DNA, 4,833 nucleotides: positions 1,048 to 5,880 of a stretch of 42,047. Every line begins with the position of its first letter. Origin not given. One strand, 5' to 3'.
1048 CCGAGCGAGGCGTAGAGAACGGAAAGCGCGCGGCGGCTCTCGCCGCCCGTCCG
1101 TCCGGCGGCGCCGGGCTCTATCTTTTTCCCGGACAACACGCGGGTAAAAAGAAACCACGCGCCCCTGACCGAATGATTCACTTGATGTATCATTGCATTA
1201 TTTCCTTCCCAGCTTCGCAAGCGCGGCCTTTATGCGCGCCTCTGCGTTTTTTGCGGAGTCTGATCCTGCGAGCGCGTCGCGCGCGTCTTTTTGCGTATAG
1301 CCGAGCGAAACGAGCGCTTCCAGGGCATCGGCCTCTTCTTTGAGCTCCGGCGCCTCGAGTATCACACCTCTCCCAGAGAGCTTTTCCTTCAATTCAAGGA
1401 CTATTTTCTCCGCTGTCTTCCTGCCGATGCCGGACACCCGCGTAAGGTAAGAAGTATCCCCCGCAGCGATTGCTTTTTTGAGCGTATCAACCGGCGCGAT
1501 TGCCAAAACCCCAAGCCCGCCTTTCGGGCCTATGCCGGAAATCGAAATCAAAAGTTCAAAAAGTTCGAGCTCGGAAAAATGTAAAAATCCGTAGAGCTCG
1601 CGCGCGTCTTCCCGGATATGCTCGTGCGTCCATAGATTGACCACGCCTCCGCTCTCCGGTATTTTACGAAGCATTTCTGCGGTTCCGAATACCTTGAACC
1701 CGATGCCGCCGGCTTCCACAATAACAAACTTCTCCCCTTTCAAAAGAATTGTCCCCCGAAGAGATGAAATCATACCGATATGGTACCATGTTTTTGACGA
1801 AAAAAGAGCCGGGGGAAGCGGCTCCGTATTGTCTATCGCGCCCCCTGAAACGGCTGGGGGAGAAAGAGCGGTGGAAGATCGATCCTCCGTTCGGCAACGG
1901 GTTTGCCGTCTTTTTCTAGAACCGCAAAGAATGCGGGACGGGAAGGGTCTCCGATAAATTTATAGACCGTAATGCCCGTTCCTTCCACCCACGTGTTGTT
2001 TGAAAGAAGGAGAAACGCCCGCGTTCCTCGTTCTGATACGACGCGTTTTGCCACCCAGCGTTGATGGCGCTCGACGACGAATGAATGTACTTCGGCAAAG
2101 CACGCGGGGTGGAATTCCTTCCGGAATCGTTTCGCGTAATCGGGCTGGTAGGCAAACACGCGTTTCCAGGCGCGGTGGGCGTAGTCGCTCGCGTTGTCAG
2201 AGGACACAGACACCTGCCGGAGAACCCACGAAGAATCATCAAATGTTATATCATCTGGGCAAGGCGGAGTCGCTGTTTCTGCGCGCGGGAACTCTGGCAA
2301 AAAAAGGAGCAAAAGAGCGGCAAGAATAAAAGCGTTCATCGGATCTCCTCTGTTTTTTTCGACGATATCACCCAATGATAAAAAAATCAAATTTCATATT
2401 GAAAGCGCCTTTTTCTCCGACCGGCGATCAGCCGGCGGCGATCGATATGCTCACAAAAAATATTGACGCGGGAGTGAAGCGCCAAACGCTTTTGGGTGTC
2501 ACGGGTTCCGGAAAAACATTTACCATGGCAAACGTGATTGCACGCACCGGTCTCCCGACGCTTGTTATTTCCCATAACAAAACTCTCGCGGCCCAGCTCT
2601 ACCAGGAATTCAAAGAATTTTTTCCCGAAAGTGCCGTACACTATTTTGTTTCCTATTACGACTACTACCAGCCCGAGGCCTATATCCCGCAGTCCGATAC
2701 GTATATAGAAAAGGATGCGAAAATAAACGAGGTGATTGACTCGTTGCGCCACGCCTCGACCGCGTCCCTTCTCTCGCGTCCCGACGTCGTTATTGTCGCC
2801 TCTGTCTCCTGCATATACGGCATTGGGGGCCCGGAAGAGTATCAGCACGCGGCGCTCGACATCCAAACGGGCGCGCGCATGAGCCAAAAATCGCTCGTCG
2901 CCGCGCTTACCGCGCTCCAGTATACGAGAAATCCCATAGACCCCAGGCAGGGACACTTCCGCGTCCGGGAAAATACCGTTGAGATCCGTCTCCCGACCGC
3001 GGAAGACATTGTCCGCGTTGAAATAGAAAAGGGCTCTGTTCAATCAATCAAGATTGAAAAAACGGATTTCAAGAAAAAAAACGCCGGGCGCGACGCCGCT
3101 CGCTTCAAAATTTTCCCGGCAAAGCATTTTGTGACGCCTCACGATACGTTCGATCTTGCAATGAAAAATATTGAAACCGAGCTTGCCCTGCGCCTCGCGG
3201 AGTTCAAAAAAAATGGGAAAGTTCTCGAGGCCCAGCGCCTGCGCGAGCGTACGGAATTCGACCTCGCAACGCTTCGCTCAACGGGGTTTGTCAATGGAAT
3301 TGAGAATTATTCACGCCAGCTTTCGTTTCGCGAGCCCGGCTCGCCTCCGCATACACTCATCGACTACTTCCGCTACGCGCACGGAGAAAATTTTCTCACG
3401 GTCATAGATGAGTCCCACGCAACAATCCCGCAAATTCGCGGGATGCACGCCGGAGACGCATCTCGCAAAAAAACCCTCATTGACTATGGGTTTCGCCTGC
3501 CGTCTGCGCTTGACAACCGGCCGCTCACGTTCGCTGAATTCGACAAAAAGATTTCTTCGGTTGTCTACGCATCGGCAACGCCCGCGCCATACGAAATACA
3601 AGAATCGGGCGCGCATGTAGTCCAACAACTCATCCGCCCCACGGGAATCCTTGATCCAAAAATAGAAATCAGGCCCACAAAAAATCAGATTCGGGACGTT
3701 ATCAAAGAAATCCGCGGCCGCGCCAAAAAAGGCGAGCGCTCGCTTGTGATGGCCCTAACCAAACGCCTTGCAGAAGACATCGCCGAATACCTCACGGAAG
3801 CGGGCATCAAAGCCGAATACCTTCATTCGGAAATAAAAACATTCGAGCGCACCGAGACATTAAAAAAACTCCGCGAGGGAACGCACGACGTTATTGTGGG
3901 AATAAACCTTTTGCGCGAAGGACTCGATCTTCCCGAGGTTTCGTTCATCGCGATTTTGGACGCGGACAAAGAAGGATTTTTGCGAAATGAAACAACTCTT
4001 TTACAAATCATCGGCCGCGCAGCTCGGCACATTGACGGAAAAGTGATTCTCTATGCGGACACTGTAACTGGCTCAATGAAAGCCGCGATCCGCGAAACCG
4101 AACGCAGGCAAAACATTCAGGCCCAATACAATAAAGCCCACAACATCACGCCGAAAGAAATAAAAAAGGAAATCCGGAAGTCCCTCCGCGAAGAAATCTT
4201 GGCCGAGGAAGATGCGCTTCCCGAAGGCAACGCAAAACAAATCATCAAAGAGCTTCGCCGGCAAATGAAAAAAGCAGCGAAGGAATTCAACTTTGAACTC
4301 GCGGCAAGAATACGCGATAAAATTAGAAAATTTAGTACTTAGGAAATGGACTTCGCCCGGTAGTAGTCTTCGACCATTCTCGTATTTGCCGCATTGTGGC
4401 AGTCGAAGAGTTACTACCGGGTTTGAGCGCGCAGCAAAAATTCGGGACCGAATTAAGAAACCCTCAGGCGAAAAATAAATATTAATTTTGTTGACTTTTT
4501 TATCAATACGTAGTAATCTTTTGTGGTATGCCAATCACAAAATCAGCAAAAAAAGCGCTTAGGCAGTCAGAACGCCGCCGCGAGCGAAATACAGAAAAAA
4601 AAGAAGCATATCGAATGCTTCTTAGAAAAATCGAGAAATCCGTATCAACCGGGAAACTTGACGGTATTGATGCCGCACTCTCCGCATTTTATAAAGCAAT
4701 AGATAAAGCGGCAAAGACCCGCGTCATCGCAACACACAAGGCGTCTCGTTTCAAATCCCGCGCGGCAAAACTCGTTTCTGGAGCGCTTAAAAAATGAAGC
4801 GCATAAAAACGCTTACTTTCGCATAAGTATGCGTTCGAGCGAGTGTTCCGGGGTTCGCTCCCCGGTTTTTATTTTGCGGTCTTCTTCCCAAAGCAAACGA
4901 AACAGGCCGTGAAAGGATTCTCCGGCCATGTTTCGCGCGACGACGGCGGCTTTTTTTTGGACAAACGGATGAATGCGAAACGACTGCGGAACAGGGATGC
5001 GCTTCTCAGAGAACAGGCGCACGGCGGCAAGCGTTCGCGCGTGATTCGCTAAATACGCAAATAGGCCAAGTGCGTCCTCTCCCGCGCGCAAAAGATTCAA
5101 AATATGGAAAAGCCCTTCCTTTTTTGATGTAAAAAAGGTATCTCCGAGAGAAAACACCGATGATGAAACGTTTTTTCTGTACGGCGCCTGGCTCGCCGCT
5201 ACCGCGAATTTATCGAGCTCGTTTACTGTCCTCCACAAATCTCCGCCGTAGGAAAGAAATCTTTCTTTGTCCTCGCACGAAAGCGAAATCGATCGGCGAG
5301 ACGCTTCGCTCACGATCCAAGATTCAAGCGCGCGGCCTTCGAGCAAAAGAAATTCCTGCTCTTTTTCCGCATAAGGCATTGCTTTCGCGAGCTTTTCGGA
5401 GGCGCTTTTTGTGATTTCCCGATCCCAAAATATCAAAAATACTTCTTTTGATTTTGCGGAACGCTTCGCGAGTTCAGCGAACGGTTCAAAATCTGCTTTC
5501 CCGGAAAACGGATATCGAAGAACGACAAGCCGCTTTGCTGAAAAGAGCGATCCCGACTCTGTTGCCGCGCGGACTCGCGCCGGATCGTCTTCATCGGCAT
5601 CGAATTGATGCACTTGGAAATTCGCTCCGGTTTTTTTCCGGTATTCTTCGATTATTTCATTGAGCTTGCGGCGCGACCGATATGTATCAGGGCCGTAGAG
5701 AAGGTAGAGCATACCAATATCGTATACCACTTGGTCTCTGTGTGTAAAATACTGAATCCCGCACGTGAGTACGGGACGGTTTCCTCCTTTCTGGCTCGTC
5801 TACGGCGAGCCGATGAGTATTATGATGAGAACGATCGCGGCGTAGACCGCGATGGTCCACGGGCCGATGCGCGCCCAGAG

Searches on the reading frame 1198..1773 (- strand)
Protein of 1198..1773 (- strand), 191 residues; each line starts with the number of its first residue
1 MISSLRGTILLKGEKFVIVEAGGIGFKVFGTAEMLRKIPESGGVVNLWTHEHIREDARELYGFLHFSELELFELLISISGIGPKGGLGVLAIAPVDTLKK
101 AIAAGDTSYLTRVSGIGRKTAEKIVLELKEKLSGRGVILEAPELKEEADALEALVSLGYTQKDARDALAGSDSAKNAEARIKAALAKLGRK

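Call 45: search_protein_families(library=pfam, proteins=[window:1198-1773:-], max_evalue=0.01)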
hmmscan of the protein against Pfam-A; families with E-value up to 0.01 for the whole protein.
window:1198-1773:- (191 aa): 4 families
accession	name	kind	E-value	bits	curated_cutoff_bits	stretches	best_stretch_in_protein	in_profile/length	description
PF01330.27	RuvA_N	-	7.9e-17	61.5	23.6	1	1-62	1-61/61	RuvA N terminal domain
PF14520.12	HHH_5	-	4.6e-15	56.3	27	1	72-130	1-57/57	Helix-hairpin-helix domain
PF07499.19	RuvA_C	-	2.8e-08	34.5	24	1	148-188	4-46/47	RuvA, C-terminal domain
PF00633.29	HHH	-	9.9e-06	25.6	24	1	110-125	13-28/30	Helix-hairpin-helix motif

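Call 68: find_encoding_contigs(protein=window:1198-1773:-, flank=10000, max_places=1)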
Protein window:1198-1773:- (191 aa): 11 contigs read that carry it; 1 place shown.
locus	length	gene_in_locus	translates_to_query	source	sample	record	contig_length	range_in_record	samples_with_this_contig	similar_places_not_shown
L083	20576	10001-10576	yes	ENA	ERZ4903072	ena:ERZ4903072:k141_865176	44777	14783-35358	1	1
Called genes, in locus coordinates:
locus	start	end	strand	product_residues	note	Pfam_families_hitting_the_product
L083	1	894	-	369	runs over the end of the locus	-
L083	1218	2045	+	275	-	-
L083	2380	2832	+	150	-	PF02367:TsaE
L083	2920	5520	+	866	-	PF02739:5_3_exonuc_N, PF01367:5_3_exonuc, PF00476:DNA_pol_A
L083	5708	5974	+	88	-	-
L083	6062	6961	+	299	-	PF06144:DNA_pol3_delta (weak), PF21694:DNA_pol3_delta_C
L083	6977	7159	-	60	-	PF01649:Ribosomal_S20p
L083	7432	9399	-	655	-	PF00270:DEAD (faint), PF04851:ResIII, PF17757:UvrB_inter, PF27431:UvrB_3rd, PF00271:Helicase_C, PF12344:UvrB, PF02151:UVR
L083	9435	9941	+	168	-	-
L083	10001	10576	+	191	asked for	PF01330:RuvA_N, PF00633:HHH (faint), PF14520:HHH_5, PF07499:RuvA_C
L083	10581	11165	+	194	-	-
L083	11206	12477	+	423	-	PF08245:Mur_ligase_M, PF02875:Mur_ligase_C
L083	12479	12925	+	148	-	PF01951:Archease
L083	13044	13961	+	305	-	PF02811:PHP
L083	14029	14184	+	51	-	-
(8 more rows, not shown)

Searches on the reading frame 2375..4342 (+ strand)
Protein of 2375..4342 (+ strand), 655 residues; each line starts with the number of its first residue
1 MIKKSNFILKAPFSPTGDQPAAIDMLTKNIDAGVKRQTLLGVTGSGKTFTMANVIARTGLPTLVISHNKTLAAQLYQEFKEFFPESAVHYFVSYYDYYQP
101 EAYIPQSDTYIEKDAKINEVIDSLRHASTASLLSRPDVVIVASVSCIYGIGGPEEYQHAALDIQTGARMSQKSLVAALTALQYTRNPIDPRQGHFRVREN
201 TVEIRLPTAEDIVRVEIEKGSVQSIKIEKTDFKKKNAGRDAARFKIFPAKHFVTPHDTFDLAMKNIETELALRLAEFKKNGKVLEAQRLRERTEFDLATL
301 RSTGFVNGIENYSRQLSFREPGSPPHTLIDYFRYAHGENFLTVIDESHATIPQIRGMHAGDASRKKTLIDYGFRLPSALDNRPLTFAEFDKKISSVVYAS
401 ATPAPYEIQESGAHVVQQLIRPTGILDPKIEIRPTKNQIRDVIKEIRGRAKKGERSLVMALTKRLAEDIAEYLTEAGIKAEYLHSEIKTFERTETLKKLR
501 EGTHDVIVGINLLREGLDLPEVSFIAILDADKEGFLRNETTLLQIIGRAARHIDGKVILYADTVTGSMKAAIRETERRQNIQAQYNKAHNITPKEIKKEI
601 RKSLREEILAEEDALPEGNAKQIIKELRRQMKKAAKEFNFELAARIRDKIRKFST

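Call 8: search_protein_families(library=pfam, proteins=[window:2375-4342:+], max_evalue=0.01)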
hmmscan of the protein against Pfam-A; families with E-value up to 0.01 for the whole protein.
window:2375-4342:+ (655 aa): 8 families
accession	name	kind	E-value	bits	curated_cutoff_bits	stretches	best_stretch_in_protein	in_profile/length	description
PF00271.37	Helicase_C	-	9.7e-21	74.5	23.5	1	440-552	4-109/110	Helicase conserved C-terminal domain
PF12344.14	UvrB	-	3.1e-20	72.2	27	1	559-601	1-43/43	Ultra-violet resistance protein B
PF17757.6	UvrB_inter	-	8.6e-16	58.3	22.9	1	161-252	1-91/91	UvrB interaction domain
PF04851.21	ResIII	-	7e-11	42.8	22.5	1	18-87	7-81/164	Type III restriction enzyme, res subunit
PF02151.25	UVR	-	3.4e-10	39.8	21.5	1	621-653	1-33/36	UvrB/uvrC motif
PF00270.35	DEAD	-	3.3e-09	37.1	26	1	19-92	4-80/167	DEAD/DEAH box helicase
PF14814.11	UB2H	-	0.00098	19.6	27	1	164-206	2-44/85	Bifunctional transglycosylase second domain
PF13604.12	AAA_30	-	0.0038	17.4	27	0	34-79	18-66/191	AAA domain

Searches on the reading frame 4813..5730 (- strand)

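Call 8: search_protein_families(library=pfam, proteins=[window:4813-5730:-], max_evalue=0.01)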
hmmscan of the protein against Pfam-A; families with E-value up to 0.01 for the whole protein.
window:4813-5730:- (305 aa): 2 families
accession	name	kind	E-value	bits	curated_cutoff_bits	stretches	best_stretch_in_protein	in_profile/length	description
PF21694.2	DNA_pol3_delta_C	-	1.2e-11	45.1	27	1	190-304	2-120/121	DNA polymerase III delta subunit, C-terminal domain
PF06144.19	DNA_pol3_delta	-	1.1e-06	29.1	21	1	9-76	1-70/124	DNA polymerase III, delta subunit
